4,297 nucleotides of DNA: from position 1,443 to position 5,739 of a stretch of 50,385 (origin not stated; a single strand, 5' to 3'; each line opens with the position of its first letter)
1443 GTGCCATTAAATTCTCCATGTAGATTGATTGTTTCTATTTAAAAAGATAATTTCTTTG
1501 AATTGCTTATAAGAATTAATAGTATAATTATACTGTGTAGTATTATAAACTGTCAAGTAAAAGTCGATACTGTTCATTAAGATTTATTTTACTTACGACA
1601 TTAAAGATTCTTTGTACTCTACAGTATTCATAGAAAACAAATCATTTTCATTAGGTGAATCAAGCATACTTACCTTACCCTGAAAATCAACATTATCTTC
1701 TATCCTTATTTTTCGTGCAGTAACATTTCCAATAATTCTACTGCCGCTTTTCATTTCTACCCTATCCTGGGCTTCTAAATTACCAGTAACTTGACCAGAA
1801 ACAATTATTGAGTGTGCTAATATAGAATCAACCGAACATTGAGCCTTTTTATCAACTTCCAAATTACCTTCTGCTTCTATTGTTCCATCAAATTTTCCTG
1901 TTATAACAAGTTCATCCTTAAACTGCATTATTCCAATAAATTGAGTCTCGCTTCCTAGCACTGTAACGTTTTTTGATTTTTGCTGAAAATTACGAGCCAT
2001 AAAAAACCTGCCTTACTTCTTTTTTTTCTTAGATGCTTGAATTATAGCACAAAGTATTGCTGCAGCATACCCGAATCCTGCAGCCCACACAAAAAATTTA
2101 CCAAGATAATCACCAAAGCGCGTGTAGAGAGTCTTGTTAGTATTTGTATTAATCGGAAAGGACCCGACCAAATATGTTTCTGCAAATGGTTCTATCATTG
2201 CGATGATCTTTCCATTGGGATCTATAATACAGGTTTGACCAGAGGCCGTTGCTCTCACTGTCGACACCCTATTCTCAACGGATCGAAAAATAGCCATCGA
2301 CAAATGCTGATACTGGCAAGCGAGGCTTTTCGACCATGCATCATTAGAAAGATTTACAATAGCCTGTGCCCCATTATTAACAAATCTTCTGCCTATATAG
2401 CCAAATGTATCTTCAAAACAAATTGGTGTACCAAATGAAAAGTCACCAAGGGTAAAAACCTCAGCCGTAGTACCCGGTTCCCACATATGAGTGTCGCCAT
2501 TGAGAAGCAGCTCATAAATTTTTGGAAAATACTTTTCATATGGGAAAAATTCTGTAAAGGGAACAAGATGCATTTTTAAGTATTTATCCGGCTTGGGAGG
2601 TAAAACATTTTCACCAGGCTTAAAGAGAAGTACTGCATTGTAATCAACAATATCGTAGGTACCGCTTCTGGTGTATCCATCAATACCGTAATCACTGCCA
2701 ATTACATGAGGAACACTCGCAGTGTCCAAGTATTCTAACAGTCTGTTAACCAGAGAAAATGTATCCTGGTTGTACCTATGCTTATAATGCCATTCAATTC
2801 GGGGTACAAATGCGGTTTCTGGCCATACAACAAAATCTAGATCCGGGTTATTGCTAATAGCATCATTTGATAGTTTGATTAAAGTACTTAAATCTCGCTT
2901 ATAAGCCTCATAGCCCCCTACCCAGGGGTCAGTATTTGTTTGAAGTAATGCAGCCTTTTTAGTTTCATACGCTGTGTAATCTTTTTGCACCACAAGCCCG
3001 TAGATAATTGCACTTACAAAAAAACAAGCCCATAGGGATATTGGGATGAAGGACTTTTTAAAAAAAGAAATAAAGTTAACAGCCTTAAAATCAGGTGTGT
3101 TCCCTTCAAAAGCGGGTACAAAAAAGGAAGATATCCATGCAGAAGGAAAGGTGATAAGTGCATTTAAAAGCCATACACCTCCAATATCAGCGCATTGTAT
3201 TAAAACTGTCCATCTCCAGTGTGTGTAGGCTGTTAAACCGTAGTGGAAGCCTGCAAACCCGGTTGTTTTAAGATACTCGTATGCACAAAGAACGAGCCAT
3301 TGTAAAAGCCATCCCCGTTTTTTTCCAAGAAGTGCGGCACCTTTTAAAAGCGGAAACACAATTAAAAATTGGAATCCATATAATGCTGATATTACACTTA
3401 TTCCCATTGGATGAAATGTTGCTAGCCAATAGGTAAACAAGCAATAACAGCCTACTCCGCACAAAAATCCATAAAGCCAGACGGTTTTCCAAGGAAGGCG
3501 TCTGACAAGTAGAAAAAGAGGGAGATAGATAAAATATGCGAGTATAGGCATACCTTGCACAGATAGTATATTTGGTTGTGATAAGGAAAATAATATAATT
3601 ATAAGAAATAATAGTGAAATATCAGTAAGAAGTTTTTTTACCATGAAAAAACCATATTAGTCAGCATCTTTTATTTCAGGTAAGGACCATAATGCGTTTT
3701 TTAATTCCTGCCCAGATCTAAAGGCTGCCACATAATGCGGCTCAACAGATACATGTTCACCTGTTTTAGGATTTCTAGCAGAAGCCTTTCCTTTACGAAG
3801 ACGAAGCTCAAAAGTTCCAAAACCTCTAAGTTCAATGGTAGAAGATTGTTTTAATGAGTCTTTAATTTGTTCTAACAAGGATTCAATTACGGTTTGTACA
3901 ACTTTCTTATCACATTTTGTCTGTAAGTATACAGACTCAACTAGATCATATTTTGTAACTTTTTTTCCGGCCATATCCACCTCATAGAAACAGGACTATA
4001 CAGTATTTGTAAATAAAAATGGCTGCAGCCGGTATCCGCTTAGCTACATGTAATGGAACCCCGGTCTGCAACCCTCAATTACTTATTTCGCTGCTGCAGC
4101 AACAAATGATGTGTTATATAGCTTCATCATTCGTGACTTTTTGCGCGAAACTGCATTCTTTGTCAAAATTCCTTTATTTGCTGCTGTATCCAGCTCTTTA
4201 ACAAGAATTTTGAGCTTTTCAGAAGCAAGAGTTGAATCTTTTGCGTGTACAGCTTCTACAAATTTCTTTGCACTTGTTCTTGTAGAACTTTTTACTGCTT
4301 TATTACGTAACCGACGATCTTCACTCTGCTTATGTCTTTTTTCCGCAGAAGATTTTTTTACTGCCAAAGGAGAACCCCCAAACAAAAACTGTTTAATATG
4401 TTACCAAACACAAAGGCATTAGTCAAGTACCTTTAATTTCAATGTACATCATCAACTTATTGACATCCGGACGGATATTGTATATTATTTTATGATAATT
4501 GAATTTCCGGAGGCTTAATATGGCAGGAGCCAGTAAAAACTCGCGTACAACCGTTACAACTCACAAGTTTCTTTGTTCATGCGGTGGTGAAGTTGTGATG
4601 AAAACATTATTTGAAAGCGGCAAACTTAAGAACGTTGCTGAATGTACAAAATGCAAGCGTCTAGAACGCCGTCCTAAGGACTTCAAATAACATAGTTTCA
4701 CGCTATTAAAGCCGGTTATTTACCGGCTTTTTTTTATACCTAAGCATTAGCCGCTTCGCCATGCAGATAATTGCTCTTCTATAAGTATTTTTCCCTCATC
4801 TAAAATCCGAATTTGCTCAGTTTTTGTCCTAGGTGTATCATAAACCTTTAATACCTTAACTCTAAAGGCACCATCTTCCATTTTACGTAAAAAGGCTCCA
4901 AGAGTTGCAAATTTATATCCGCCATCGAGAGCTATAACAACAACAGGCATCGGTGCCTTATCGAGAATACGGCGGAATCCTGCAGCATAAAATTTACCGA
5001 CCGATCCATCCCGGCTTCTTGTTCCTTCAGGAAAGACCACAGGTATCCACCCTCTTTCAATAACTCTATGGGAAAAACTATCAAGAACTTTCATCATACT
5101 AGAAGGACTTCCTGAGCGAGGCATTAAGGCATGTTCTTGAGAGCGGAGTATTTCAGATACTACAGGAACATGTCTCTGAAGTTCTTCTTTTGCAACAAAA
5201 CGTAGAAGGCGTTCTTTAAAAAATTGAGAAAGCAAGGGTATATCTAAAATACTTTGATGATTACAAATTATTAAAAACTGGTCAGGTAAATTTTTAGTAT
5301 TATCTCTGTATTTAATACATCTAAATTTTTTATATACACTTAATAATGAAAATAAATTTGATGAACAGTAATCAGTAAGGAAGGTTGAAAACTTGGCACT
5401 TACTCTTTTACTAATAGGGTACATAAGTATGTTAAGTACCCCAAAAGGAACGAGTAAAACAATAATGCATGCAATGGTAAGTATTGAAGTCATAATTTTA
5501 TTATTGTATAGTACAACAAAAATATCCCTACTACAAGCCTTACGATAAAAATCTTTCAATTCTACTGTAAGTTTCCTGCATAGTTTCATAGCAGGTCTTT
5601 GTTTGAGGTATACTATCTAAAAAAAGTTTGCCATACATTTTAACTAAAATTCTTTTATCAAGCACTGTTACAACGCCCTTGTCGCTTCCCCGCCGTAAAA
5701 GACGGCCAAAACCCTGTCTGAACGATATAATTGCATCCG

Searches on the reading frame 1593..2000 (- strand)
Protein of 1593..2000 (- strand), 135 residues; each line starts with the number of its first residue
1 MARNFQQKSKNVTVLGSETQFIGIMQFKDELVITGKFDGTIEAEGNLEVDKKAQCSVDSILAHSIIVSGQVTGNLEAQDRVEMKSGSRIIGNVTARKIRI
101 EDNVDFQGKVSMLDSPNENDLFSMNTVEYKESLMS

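Call 60: search_protein_families(library=pfam, proteins=[window:1593-2000:-], max_evalue=0.001)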
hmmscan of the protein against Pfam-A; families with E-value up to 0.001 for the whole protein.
window:1593-2000:- (135 aa): 1 family
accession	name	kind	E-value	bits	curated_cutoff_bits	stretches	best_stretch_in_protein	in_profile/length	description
PF04519.19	Bactofilin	-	4.8e-23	81.7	27.9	1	13-110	1-97/98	Polymer-forming cytoskeletal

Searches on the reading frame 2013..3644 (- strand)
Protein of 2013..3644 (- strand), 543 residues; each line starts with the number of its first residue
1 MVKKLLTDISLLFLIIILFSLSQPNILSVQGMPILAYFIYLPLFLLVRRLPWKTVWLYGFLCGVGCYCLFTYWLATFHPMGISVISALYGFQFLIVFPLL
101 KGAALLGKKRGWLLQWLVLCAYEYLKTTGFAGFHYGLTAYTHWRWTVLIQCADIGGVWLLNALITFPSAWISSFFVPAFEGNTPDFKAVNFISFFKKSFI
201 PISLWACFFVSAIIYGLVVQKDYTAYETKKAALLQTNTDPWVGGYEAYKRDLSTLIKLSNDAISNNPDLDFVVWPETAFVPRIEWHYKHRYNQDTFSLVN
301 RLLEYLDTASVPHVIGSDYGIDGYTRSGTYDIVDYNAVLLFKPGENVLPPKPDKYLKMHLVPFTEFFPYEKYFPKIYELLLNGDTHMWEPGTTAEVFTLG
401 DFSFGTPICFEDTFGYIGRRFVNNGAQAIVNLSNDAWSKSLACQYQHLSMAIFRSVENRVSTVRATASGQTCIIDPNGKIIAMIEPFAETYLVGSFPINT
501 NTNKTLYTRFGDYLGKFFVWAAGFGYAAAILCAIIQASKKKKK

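Call 28: search_protein_families(library=pfam, proteins=[window:2013-3644:-], max_evalue=0.0001)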
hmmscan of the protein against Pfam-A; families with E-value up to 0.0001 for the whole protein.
window:2013-3644:- (543 aa): 2 families
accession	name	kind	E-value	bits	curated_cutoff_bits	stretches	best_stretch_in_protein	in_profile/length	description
PF00795.27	CN_hydrolase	-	2.2e-21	76.8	23.2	1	230-495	1-245/256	Carbon-nitrogen hydrolase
PF20154.4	LNT_N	-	4.6e-17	63.1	27.1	1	18-167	4-156/159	Apolipoprotein N-acyltransferase N-terminal domain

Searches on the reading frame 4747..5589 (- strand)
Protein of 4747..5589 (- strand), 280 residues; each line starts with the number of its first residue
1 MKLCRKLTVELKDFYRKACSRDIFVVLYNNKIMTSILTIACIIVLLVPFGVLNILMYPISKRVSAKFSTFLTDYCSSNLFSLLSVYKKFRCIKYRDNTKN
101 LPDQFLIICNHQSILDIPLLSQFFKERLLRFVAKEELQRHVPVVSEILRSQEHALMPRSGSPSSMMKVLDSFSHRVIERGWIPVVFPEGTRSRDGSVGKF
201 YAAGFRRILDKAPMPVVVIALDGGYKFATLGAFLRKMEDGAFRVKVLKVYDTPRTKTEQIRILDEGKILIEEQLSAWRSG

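Call 28: search_protein_families(library=pfam, proteins=[window:4747-5589:-], max_evalue=0.0001)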
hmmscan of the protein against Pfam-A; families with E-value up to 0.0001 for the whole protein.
window:4747-5589:- (280 aa): 1 family
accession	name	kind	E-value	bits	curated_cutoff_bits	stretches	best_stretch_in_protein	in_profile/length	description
PF01553.26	Acyltransferase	-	2.8e-20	72.9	23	1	97-220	6-130/132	Acyltransferase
